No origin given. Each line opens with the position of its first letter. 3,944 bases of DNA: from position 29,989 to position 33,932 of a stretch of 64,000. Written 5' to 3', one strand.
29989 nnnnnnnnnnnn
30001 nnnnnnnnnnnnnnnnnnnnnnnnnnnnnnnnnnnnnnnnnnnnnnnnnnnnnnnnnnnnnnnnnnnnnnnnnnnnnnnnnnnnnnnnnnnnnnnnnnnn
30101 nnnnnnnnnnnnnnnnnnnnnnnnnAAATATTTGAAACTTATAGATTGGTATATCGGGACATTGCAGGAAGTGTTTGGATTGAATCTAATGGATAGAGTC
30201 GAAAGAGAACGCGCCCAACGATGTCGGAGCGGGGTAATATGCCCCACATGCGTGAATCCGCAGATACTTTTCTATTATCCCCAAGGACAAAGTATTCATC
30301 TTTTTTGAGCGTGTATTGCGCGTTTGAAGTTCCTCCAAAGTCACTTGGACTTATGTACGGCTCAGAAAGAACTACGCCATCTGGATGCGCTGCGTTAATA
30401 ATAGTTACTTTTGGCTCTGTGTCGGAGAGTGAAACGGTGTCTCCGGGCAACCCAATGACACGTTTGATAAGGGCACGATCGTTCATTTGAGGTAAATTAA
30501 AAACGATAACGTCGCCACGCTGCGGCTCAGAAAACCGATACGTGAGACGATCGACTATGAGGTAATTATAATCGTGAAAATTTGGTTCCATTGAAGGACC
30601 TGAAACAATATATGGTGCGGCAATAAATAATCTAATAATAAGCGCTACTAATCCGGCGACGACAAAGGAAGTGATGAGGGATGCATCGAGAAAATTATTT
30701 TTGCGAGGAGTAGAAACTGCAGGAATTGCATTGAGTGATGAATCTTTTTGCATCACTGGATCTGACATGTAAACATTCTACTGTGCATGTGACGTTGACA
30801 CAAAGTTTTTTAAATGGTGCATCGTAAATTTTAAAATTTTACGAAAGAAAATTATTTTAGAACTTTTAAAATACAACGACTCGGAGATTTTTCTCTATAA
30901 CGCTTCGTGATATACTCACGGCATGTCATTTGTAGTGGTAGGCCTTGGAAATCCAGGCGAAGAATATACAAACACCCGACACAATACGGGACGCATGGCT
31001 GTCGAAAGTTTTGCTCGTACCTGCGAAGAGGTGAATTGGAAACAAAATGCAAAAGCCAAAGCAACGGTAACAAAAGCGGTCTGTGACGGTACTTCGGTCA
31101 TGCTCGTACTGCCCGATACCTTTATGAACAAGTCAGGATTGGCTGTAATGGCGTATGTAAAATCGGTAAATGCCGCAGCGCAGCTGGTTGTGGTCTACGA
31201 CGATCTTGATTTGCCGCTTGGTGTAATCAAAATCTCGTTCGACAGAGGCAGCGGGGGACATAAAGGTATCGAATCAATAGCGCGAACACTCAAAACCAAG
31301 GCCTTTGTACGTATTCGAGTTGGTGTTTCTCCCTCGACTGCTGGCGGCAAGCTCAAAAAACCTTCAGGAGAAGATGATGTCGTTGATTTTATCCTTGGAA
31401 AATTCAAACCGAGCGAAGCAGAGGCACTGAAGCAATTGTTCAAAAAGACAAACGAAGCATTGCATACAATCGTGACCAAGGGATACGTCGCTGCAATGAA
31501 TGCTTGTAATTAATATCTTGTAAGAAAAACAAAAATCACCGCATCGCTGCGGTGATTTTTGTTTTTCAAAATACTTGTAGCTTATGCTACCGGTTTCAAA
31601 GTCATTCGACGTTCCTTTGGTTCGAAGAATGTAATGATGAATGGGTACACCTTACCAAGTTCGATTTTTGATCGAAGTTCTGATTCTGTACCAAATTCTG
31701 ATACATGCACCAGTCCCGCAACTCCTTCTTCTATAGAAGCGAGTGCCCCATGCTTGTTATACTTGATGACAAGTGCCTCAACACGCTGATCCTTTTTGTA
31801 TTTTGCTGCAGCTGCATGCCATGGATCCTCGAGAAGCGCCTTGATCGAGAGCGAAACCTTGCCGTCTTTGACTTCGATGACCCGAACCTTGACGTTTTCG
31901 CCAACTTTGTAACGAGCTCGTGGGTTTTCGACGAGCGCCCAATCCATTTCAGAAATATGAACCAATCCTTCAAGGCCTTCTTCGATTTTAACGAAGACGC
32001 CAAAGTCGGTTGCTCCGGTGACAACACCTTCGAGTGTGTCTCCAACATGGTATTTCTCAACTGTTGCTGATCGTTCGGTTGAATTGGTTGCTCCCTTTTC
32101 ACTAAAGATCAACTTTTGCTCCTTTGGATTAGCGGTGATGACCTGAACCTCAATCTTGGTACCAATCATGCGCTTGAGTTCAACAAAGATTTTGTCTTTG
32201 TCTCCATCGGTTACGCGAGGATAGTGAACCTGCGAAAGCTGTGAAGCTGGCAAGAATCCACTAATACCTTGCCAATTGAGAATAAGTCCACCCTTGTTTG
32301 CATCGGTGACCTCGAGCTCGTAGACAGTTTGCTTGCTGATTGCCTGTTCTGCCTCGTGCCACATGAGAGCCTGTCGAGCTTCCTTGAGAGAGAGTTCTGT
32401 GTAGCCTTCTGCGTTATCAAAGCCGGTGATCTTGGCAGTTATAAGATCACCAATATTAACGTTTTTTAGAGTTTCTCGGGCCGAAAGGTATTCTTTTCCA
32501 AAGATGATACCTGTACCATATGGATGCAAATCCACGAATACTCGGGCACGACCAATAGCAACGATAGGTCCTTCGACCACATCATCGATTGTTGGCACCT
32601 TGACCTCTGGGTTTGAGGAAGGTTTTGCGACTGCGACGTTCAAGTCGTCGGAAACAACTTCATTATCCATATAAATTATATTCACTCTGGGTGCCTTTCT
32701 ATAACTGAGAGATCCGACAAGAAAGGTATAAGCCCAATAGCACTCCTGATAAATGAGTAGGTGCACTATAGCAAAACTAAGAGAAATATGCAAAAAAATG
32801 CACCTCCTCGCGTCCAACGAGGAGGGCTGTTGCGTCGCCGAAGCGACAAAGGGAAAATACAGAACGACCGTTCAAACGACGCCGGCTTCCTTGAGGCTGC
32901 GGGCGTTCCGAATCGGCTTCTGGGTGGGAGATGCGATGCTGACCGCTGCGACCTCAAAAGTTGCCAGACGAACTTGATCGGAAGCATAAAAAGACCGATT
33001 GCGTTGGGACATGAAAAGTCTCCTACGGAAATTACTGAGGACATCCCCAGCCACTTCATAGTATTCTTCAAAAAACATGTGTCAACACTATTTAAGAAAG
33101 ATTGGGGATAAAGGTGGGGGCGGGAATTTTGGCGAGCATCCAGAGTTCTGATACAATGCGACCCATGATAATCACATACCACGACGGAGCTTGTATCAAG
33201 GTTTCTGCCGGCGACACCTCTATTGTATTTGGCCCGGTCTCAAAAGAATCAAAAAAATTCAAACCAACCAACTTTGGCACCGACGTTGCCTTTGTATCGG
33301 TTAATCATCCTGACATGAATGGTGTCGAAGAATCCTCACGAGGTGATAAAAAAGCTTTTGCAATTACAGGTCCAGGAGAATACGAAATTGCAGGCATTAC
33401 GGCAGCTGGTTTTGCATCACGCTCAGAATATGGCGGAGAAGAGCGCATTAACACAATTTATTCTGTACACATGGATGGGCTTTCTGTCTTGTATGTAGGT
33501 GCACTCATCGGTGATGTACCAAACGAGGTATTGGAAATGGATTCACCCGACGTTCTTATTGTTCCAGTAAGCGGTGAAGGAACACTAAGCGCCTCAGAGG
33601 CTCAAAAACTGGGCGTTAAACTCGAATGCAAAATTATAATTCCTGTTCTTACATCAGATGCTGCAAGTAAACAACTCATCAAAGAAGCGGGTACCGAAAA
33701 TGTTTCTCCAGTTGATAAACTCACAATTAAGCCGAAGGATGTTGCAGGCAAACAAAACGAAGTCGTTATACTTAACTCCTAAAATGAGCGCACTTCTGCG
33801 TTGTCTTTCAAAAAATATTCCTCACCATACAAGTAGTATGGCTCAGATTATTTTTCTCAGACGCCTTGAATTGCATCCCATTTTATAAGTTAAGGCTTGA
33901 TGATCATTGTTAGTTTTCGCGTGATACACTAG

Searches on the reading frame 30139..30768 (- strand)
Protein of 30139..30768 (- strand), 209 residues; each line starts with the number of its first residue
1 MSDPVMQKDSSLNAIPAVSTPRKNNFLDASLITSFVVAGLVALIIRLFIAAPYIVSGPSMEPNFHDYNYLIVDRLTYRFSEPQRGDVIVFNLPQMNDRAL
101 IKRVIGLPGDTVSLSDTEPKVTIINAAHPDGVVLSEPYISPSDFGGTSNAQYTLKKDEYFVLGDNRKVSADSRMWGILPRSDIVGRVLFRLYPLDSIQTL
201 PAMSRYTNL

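Call 17: search_protein_families(library=pfam, proteins=[window:30139-30768:-], max_evalue=0.01)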
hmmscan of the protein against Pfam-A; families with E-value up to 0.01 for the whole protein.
window:30139-30768:- (209 aa): 2 families
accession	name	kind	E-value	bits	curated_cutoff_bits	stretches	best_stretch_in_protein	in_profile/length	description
PF10502.14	Peptidase_S26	-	7.9e-44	150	22.9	1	31-191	4-167/168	Signal peptidase, peptidase S26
PF00717.28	Peptidase_S24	-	2.9e-06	27.4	23.3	1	55-123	40-100/116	Peptidase S24-like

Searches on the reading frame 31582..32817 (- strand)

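Call 10: search_protein_families(library=pfam, proteins=[window:31582-32817:-], max_evalue=0.01)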
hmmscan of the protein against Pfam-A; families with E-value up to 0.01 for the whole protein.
window:31582-32817:- (411 aa): 7 families
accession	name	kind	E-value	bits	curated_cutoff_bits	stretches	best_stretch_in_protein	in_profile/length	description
PF00575.29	S1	-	2.6e-37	127.5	22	4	256-326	2-74/74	S1 RNA binding domain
PF23459.1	S1_RRP5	-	1.2e-10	42.3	27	1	259-322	4-67/72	RRP5 S1 domain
PF21543.3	CvfB_2nd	-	6.5e-06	26.4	27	0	282-326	38-75/76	Virulence regulatory factor CvfB, second domain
PF24685.1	OB_RRP5_4th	-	0.00025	21.5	31.5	0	282-317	37-72/92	RRP5 OB-fold domain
PF13509.12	S1_2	-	0.00026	21.5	21.8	0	259-292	2-35/61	S1 domain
PF02599.21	CsrA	-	0.0017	18.7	27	0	305-327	14-36/53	Global regulator protein family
PF17092.11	PCB_OB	-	0.0035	18.5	27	0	249-307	22-91/111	Penicillin-binding protein OB-like domain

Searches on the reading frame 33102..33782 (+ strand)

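Call 10: search_protein_families(library=pfam, proteins=[window:33102-33782:+], max_evalue=0.01)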
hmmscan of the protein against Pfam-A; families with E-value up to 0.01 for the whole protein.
window:33102-33782:+ (226 aa): 1 family
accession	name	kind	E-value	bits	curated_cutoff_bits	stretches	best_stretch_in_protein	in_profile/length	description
PF13483.12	Lactamase_B_3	-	2.1e-20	73.8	24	1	24-182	2-159/160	Beta-lactamase superfamily domain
